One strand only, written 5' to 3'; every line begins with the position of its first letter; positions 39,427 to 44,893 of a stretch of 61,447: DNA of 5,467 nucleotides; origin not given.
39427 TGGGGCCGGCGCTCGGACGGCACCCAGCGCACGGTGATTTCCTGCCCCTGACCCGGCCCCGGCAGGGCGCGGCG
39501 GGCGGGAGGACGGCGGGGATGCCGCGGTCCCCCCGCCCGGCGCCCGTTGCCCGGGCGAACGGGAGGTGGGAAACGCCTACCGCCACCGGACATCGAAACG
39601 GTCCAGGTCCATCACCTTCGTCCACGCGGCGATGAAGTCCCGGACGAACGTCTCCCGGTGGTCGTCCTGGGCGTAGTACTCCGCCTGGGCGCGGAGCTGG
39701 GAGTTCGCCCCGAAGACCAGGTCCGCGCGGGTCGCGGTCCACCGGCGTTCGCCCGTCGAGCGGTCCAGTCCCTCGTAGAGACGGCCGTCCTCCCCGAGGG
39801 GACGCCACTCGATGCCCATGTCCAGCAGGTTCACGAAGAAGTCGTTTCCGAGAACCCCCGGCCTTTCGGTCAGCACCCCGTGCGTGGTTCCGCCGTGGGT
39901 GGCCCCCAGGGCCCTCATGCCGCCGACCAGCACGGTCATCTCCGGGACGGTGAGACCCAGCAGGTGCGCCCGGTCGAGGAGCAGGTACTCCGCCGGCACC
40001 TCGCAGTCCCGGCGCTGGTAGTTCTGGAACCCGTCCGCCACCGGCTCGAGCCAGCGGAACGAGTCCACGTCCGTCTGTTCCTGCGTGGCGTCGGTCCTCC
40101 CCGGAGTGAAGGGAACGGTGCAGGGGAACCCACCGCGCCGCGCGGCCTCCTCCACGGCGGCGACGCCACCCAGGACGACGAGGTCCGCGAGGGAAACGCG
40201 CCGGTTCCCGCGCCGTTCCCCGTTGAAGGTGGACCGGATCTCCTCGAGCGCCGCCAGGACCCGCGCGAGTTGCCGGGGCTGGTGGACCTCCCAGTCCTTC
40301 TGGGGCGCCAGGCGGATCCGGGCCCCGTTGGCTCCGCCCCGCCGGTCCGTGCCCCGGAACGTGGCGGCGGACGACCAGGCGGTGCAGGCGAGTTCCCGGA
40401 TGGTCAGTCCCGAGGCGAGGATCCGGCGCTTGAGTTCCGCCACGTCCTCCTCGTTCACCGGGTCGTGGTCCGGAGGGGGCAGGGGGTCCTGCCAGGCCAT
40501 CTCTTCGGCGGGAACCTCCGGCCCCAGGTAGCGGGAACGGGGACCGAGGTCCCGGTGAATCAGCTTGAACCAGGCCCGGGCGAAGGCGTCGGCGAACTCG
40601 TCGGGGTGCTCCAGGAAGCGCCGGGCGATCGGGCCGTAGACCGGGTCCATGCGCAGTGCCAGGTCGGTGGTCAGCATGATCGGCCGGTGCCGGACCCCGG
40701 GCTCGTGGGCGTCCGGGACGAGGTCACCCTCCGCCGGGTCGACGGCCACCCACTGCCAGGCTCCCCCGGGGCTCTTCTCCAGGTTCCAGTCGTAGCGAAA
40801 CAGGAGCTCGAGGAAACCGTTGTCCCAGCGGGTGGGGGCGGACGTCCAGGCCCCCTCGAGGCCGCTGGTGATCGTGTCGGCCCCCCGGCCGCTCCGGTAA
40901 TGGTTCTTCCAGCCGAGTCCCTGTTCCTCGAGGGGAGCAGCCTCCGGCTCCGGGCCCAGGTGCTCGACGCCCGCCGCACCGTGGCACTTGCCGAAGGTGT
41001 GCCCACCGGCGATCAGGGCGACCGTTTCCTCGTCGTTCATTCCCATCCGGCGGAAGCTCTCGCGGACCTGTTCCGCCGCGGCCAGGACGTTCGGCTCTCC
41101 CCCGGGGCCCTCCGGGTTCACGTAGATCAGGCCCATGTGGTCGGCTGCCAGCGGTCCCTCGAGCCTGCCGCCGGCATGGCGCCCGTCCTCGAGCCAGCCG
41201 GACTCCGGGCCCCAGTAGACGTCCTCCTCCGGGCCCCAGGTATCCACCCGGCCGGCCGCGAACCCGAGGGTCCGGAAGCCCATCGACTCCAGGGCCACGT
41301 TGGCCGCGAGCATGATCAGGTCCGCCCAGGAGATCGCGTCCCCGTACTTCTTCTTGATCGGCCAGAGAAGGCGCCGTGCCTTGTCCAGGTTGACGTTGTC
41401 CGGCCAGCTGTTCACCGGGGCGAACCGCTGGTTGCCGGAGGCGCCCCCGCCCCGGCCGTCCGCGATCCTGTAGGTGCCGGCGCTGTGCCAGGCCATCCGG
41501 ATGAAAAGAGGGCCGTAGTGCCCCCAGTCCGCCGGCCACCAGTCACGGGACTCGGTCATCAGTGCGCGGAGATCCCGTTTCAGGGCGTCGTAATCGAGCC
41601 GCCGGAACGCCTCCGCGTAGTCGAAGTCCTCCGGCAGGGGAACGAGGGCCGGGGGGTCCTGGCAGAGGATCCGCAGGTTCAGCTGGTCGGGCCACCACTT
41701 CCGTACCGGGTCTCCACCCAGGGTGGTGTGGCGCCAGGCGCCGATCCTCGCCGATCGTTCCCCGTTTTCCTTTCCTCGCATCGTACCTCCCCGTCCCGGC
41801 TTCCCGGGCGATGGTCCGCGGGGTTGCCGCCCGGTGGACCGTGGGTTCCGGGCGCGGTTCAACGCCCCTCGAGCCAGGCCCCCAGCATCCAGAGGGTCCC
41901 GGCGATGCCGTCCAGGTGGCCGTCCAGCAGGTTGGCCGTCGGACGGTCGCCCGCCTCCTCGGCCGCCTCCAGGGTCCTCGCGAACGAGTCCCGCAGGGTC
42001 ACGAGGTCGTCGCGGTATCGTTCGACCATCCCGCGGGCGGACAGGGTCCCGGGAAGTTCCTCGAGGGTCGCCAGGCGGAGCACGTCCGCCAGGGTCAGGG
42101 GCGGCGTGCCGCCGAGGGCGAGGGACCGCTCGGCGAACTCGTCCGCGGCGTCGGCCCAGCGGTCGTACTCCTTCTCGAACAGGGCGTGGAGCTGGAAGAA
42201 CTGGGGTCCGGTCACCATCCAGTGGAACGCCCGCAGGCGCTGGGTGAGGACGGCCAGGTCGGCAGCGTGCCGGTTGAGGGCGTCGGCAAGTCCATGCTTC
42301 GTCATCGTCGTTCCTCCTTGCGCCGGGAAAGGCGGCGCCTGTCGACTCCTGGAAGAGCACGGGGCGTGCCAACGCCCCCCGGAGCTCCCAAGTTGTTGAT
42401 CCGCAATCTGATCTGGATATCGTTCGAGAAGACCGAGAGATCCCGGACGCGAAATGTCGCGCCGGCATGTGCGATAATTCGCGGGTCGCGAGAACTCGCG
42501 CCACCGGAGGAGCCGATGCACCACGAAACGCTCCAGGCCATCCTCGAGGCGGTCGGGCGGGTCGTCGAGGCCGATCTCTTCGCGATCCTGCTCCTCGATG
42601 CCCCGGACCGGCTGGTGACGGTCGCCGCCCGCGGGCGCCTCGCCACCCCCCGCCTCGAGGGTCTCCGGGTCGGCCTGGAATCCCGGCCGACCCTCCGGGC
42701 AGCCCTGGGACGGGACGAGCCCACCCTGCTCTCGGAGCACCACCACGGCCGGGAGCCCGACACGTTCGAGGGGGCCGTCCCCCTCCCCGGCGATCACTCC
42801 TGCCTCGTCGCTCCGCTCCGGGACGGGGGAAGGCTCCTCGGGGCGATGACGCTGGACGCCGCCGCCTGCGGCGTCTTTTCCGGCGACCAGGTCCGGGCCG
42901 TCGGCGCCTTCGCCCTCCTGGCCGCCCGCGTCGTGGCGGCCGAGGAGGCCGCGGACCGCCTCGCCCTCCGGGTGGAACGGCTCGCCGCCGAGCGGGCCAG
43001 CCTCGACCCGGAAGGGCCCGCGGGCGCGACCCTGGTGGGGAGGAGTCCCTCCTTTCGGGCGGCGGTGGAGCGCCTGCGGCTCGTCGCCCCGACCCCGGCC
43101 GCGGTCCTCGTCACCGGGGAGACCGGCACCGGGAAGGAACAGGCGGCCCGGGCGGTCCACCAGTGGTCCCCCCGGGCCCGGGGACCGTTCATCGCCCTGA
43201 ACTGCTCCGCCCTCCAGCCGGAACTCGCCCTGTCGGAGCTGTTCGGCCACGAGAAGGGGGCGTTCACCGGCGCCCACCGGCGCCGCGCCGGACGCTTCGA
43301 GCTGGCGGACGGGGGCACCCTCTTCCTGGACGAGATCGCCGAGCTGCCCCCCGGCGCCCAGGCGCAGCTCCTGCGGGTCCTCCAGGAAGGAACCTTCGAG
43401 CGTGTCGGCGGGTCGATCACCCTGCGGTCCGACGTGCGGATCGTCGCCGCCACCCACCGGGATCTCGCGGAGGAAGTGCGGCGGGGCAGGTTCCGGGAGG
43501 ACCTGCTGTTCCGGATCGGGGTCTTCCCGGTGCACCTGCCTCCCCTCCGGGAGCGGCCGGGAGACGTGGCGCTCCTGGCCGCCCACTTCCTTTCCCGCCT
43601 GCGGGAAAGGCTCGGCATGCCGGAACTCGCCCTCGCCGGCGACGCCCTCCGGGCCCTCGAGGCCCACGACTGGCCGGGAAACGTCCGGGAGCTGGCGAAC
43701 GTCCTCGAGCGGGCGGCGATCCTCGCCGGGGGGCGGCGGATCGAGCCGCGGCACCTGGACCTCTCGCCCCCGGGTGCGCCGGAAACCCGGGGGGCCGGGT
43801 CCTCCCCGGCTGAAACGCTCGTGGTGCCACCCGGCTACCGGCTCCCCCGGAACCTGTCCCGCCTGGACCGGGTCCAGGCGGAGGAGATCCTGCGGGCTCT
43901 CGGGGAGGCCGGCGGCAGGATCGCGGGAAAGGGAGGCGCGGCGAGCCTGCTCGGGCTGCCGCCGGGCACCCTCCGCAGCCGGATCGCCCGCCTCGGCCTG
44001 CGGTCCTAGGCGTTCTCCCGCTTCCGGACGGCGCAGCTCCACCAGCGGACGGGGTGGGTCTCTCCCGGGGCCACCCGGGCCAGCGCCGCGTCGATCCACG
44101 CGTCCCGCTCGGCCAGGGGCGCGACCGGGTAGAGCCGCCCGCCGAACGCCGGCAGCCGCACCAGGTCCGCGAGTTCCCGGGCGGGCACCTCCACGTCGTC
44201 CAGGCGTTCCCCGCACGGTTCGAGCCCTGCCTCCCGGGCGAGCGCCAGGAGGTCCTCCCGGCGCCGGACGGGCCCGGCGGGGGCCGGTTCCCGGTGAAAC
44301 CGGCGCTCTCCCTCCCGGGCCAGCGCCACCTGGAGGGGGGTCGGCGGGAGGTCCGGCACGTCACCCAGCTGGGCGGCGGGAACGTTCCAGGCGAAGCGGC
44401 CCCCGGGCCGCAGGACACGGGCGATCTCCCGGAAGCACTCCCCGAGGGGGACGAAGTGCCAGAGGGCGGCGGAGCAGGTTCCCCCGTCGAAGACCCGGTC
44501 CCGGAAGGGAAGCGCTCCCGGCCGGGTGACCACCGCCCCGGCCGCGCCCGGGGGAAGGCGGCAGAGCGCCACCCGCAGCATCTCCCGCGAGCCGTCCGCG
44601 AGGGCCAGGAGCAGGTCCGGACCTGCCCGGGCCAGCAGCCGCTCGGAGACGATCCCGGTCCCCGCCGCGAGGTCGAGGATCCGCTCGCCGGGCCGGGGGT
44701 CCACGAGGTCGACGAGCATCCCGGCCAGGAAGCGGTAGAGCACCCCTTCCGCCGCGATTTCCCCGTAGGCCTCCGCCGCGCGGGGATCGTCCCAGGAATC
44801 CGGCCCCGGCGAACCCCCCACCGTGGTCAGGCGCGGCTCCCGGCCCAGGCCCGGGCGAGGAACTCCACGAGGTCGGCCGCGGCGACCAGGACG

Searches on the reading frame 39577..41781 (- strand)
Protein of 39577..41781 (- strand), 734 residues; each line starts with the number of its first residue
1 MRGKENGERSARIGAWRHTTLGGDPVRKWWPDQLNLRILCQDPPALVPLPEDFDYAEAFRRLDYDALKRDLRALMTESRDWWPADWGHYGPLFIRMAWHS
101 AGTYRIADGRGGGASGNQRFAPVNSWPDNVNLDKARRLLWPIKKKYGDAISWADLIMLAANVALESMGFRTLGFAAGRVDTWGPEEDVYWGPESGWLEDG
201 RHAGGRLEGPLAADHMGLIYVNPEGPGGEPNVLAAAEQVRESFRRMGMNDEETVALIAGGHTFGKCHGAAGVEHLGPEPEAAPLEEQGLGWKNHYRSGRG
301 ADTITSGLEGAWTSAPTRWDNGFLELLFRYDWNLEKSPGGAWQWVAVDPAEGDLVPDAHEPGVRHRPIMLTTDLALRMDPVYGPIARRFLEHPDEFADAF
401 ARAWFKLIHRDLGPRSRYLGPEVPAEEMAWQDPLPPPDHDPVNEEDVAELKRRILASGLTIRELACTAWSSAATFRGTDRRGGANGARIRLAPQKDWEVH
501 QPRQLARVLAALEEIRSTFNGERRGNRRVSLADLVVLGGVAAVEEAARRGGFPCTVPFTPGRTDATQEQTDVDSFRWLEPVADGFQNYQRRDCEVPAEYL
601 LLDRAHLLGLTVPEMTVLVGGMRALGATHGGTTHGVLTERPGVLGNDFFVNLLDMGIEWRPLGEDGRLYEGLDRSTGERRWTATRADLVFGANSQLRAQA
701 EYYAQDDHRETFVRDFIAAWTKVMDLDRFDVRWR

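Call 13: search_protein_families(library=pfam, proteins=[window:39577-41781:-], max_evalue=0.001)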
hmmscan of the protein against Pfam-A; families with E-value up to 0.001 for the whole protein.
window:39577-41781:- (734 aa): 1 family
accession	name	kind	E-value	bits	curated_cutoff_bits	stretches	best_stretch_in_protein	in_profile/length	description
PF00141.28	peroxidase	-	9e-72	242.1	27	2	84-390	11-235/237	Peroxidase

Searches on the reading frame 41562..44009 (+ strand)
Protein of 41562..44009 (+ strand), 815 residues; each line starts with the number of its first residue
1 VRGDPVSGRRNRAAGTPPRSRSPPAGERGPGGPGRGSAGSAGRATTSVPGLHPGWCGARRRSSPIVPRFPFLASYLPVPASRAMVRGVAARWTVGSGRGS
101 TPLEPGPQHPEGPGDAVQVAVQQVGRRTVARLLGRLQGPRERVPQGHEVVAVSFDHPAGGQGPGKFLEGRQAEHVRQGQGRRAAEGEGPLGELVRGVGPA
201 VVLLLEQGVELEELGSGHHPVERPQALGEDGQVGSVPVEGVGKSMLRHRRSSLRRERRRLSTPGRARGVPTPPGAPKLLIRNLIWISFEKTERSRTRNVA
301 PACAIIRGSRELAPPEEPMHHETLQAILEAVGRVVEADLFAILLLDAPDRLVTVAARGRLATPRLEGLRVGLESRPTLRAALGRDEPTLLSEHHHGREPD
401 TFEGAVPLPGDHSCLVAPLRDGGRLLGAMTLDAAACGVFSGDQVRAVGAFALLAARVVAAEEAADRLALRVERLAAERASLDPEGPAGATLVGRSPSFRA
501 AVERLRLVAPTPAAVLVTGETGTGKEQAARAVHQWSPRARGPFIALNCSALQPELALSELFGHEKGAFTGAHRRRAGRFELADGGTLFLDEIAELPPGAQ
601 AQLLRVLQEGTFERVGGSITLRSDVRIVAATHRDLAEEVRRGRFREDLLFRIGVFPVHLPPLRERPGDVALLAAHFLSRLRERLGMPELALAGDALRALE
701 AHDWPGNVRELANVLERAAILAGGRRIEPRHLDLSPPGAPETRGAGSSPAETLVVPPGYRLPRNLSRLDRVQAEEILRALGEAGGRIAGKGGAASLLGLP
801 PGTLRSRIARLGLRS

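Call 64: search_protein_families(library=ncbifam, proteins=[window:41562-44009:+], max_evalue=0.01)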
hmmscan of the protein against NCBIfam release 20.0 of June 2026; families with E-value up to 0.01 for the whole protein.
window:41562-44009:+ (815 aa): 29 families (the best 25 are shown)
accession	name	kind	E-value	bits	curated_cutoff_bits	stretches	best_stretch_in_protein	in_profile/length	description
NF003451.0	PRK05022.1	equivalog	1.9e-114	383.2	476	1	319-813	21-510/512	nitric oxide reductase transcriptional regulator NorR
TIGR01817.1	nifA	equivalog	2.3e-104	350.1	528.85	1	487-745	194-451/534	nif-specific transcriptional activator NifA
NF038308.1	RNA_repair_RtcR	equivalog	6.2e-96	322.3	650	1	487-782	178-485/530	RNA repair transcriptional activator RtcR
TIGR01818.1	ntrC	equivalog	9.9e-92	308.1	558.6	1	483-733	128-378/463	nitrogen regulation protein NR(I)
TIGR02915.1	PEP_resp_reg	equivalog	1.9e-86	290.7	502.6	1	468-737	116-387/445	PEP-CTERM-box response regulator transcription factor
NF050807.1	TransRegFlbDCaul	equivalog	6.7e-85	285.6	750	1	489-737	118-366/454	sigma-54-dependent transcriptional regulator FlbD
NF008469.0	PRK11361.1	equivalog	4.2e-82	276.3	714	1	494-727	148-381/461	acetoacetate metabolism transcriptional regulator AtoC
TIGR02974.1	phageshock_pspF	equivalog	2e-81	273.8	443.55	1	491-737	1-248/336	phage shock protein operon transcriptional activator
NF011958.0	PRK15429.1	equivalog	3.6e-81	273.8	830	1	414-813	301-686/692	formate hydrogenlyase transcriptional activator FlhA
NF041552.1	TF_PrdR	equivalog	2e-79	267.5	795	1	489-728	267-506/577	sigma-54 dependent transcriptional regulator PrdR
NF007689.0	PRK10365.1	equivalog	2.7e-78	263.8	760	1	473-740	119-390/441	sigma-54-dependent response regulator transcription factor ZraR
NF041906.1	V4R_TF_MobR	exception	1.1e-77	261.7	999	1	492-723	235-466/544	phenol degradation transcriptional regulator MobR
NF051870.1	NAssimRespRegNtrX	equivalog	1.5e-76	258.1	600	1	468-735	118-381/452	nitrogen assimilation response regulator NtrX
TIGR02329.1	propionate_PrpR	equivalog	9e-75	252.3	499.2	1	436-751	167-482/526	propionate catabolism operon regulatory protein PrpR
NF008176.1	PRK10923.1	equivalog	2.1e-72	244.2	620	1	489-727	138-376/469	nitrogen regulation protein NR(I)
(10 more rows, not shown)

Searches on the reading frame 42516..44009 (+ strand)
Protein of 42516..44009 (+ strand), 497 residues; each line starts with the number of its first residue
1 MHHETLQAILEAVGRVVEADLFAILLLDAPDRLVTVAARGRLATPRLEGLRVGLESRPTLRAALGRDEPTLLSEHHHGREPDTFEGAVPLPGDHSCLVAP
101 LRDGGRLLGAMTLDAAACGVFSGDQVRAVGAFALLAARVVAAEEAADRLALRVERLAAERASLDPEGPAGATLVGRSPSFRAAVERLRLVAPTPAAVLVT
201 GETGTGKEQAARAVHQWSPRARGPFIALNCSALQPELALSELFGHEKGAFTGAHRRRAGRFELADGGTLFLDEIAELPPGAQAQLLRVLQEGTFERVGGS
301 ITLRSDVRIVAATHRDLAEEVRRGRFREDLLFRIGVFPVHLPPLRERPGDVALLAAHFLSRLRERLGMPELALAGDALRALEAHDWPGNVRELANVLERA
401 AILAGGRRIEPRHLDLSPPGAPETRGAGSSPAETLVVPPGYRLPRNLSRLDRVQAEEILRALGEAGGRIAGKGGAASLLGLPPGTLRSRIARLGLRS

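Call 13: search_protein_families(library=pfam, proteins=[window:42516-44009:+], max_evalue=0.001)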
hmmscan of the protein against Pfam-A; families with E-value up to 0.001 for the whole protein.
window:42516-44009:+ (497 aa): 9 families
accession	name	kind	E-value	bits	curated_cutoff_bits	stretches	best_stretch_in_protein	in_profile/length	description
PF00158.32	Sigma54_activat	-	4.9e-66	222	20.2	1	173-339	1-167/168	Sigma-54 interaction domain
PF25601.1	AAA_lid_14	-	1.4e-21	76.6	27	1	345-415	1-71/87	AAA+ ATPase lid domain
PF14532.12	Sigma54_activ_2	-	6.4e-19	69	25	1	174-344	1-138/138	Sigma-54 interaction domain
PF01590.32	GAF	-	1.4e-09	39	22.4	1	3-138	3-131/133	GAF domain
PF13185.12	GAF_2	-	2.4e-09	38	28.6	1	3-140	5-135/136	GAF domain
PF00004.35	AAA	-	9.9e-06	26.5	21.2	1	197-332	1-129/131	ATPase family associated with various cellular activities (AAA)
PF13492.12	GAF_3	-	2.1e-05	25.4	27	1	4-139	4-126/129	GAF domain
PF07728.20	AAA_5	-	5.4e-05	23.7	22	1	197-315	2-123/139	AAA domain (dynein-related subfamily)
PF07724.20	AAA_2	-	0.00012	22.6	27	1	196-304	5-115/166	AAA domain (Cdc48 subfamily)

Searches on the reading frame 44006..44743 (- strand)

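Call 13: search_protein_families(library=pfam, proteins=[window:44006-44743:-], max_evalue=0.001)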
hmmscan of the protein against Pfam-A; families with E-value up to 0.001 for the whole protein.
window:44006-44743:- (245 aa): 7 families
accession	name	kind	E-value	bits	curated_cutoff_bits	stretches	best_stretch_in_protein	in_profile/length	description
PF08241.18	Methyltransf_11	-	2.2e-13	51.1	21.2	1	23-118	1-94/95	Methyltransferase domain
PF13649.12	Methyltransf_25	-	8.5e-12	46.1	27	1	22-115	1-97/97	Methyltransferase domain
PF01209.24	Ubie_methyltran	-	1.2e-09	38.4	20.1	1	11-117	40-149/233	ubiE/COQ5 methyltransferase family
PF13847.12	Methyltransf_31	-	3.8e-07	30.3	27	1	18-122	3-112/145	Methyltransferase domain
PF03141.22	Methyltransf_29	-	1.4e-06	27.6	23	1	21-124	120-222/506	Putative S-adenosyl-L-methionine-dependent methyltransferase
PF13489.12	Methyltransf_23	-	9e-06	25.9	27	1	16-175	20-160/164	Methyltransferase domain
PF08242.18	Methyltransf_12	-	1.8e-05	25.8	30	1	23-117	1-98/98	Methyltransferase domain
